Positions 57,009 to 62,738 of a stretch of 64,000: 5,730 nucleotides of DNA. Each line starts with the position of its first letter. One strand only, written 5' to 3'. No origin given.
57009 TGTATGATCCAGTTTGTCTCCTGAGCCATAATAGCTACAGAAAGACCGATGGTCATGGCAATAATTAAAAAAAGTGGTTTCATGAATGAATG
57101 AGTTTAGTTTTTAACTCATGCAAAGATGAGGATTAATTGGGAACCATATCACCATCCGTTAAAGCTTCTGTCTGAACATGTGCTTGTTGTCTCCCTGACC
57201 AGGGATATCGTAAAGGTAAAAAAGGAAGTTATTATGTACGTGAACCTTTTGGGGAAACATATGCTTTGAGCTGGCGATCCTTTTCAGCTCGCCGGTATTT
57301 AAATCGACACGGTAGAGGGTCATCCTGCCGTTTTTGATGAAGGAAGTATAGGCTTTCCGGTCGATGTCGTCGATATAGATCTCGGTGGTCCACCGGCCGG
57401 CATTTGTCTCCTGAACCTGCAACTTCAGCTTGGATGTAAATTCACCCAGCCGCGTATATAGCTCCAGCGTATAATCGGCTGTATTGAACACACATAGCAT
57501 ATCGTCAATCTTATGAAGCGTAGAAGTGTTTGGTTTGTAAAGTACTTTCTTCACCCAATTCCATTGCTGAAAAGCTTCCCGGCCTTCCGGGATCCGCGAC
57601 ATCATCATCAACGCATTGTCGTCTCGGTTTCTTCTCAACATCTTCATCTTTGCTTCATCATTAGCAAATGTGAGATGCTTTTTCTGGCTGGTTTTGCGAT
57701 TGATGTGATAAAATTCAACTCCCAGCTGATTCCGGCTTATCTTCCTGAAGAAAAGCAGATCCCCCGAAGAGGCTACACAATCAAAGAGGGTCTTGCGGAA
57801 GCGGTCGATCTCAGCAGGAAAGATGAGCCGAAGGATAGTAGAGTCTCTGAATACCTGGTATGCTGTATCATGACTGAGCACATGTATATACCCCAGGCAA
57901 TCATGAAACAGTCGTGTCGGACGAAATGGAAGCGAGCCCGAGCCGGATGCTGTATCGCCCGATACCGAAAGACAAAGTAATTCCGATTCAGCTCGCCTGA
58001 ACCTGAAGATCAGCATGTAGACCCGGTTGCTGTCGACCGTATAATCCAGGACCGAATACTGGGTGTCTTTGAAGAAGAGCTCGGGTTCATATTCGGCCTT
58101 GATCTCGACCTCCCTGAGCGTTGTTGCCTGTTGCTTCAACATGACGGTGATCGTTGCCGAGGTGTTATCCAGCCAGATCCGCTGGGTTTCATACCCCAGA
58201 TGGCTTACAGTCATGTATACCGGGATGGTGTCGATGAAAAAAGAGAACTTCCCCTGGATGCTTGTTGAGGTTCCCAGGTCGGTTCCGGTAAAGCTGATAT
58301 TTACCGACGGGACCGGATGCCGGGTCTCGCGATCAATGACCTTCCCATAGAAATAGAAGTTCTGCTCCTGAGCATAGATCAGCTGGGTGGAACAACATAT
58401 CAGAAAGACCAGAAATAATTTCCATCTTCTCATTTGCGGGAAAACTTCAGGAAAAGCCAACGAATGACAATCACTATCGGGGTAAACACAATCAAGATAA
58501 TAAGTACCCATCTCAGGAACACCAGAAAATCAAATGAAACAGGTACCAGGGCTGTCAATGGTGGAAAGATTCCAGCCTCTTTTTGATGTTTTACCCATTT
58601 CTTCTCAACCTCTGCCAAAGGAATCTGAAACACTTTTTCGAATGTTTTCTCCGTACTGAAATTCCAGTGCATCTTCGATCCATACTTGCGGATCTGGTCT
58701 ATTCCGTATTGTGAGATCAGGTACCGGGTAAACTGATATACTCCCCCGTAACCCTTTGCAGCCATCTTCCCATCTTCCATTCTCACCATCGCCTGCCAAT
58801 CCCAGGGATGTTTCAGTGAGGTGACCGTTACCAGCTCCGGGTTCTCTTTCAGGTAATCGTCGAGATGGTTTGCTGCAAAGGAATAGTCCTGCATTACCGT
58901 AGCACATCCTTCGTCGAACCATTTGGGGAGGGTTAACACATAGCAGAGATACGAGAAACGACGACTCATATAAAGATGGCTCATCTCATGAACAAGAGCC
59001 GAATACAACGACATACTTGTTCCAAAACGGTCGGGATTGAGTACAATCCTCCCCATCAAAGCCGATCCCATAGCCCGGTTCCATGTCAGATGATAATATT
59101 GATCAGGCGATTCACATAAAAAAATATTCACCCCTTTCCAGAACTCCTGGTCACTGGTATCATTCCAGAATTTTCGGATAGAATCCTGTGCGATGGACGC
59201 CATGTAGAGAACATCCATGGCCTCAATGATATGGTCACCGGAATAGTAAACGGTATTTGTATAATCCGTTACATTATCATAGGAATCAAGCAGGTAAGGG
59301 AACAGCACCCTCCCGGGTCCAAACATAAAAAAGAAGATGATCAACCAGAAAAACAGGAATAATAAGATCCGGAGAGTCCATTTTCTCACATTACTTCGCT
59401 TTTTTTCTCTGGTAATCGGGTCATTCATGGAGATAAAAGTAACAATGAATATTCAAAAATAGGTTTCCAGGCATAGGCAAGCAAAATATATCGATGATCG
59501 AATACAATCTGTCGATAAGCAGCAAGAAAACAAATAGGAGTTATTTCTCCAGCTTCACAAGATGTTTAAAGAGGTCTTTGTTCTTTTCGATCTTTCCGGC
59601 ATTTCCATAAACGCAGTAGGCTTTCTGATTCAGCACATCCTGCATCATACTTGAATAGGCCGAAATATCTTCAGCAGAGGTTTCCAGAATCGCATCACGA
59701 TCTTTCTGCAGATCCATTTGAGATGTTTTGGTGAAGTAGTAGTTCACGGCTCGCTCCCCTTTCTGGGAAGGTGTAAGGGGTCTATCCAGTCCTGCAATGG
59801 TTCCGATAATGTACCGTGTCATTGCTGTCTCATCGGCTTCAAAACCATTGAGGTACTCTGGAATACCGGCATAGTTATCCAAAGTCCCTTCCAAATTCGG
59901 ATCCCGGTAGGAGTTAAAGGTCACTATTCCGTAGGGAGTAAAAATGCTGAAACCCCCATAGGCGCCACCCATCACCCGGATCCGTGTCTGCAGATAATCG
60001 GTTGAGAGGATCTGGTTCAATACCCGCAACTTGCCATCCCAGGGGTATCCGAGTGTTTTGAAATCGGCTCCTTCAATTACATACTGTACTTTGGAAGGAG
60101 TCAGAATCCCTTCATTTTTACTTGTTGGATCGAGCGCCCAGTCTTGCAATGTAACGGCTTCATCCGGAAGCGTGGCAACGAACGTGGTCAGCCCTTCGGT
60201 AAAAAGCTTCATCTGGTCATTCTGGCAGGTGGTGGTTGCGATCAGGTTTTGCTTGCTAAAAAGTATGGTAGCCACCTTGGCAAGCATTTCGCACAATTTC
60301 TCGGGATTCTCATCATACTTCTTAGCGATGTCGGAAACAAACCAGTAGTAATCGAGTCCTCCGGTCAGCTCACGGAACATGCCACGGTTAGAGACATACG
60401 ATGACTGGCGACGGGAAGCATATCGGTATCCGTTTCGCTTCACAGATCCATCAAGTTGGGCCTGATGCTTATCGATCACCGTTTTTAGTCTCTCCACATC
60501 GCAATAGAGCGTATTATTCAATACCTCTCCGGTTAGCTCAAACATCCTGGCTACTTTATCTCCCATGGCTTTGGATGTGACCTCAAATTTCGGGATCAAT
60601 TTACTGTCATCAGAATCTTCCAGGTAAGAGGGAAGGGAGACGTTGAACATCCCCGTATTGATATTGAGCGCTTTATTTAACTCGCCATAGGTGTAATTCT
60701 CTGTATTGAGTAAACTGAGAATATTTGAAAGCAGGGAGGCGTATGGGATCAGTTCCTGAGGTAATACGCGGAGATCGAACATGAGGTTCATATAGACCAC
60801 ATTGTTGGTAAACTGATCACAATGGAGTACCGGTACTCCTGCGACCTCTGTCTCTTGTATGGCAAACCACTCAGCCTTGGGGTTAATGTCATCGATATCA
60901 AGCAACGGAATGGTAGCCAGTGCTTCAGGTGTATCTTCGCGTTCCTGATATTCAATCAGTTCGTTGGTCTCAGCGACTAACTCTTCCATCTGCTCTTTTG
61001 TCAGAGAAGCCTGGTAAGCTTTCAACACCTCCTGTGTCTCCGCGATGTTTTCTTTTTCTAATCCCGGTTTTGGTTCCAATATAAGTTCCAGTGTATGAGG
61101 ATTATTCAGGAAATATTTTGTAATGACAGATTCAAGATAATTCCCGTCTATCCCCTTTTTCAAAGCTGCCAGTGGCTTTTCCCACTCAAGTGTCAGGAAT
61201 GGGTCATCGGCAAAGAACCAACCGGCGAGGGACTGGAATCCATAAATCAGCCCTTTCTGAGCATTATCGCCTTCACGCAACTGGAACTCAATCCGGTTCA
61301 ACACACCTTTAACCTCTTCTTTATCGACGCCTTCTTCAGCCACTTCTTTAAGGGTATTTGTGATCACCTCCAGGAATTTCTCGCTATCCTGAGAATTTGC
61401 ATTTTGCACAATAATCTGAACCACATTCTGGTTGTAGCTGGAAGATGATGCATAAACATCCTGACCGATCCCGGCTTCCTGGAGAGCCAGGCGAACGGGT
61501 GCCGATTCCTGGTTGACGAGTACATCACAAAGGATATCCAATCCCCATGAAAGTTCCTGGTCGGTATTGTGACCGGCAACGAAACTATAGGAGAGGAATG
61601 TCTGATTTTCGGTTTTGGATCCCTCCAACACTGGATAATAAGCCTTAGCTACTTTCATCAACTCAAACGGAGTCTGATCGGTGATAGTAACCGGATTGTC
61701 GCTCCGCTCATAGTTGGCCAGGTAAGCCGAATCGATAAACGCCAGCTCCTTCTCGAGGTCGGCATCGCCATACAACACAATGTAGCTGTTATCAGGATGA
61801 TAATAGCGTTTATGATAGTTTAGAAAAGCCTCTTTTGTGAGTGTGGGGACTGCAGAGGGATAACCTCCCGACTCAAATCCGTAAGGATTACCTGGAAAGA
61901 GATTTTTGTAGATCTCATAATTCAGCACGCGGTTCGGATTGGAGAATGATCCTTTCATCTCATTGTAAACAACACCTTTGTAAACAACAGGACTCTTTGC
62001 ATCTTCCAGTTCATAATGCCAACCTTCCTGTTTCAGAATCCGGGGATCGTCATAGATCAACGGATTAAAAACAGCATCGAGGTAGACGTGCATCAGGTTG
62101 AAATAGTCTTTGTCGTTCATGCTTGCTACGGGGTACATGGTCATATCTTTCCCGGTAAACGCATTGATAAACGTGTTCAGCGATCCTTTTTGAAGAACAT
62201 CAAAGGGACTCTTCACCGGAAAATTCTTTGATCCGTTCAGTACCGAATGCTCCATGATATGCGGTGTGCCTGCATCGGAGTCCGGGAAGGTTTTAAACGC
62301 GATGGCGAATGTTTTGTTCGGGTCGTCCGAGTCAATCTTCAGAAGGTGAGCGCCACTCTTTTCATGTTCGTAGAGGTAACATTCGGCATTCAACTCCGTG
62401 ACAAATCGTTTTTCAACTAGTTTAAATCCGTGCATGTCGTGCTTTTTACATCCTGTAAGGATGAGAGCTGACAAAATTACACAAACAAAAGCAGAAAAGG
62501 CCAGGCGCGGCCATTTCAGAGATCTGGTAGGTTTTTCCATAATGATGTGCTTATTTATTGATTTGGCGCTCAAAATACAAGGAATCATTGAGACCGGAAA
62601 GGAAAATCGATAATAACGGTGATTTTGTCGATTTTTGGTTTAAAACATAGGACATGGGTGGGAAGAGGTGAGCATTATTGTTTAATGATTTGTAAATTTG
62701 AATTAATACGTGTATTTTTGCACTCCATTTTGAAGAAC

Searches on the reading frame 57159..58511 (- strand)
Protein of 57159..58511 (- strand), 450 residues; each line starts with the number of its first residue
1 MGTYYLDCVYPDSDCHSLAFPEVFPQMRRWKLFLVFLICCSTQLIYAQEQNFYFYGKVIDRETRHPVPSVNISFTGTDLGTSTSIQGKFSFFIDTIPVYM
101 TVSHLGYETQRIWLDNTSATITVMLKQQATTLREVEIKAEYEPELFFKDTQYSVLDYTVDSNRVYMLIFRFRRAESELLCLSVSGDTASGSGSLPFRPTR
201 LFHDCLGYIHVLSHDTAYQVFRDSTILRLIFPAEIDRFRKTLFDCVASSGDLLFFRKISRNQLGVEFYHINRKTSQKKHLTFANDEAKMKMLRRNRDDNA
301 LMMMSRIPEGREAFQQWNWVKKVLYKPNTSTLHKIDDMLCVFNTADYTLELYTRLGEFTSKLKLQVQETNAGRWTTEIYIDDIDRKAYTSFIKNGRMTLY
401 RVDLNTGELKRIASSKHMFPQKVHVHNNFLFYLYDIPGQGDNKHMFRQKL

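Call 78: search_protein_families(library=pfam, proteins=[window:57159-58511:-], max_evalue=0.00001)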
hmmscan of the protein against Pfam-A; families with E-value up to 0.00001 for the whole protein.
window:57159-58511:- (450 aa): 1 family
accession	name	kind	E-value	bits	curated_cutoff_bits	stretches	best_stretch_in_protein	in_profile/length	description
PF13715.12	CarbopepD_reg_2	-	1.1e-13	51.4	32.2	1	55-135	2-86/88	CarboxypepD_reg-like domain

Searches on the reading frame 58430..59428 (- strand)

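Call 78: search_protein_families(library=pfam, proteins=[window:58430-59428:-], max_evalue=0.00001)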
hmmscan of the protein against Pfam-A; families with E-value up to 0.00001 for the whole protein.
window:58430-59428:- (332 aa): 1 family
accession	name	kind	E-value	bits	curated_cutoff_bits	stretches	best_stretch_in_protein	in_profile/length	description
PF13485.12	Peptidase_MA_2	-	2.2e-07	31.3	32.4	1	143-280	68-197/201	Peptidase MA superfamily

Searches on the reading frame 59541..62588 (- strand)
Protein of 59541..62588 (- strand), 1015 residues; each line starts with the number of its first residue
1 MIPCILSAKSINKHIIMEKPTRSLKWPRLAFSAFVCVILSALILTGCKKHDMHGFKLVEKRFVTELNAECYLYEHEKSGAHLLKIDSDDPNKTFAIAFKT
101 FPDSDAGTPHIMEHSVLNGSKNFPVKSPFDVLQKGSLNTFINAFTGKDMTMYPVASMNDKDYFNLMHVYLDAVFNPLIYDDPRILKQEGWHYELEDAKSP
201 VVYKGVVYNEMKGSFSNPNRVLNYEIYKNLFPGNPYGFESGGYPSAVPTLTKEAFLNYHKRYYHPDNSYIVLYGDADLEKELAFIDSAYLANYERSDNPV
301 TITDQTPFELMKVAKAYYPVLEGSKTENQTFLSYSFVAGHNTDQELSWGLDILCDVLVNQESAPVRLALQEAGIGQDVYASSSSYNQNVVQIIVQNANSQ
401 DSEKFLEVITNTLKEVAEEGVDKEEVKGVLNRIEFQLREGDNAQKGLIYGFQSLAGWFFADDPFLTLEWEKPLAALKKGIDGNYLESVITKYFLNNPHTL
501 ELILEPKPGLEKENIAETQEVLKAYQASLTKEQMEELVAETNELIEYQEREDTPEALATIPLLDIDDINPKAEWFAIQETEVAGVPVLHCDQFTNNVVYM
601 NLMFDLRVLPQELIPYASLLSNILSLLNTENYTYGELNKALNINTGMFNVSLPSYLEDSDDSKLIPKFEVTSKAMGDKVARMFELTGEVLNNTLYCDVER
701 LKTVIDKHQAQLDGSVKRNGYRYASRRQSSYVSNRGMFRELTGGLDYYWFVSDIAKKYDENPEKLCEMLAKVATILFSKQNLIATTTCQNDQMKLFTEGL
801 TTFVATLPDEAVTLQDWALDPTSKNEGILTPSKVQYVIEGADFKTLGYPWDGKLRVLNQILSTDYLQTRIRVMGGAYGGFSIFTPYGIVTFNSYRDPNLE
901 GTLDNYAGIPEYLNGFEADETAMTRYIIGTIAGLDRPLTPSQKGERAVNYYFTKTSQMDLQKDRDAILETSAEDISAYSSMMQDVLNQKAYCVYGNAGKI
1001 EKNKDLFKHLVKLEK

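Call 78: search_protein_families(library=pfam, proteins=[window:59541-62588:-], max_evalue=0.00001)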
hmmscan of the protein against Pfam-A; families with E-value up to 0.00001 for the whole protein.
window:59541-62588:- (1015 aa): 3 families
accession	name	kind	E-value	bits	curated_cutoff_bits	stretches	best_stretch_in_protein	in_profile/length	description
PF08367.16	M16C_assoc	-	1.5e-67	227.9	25.3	1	504-754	1-252/252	Peptidase M16C associated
PF22516.1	PreP_C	-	6.6e-39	133.7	27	1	825-994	1-170/173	PreP C-terminal domain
PF05193.26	Peptidase_M16_C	-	1.9e-24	86.9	23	1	250-431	2-179/181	Peptidase M16 inactive domain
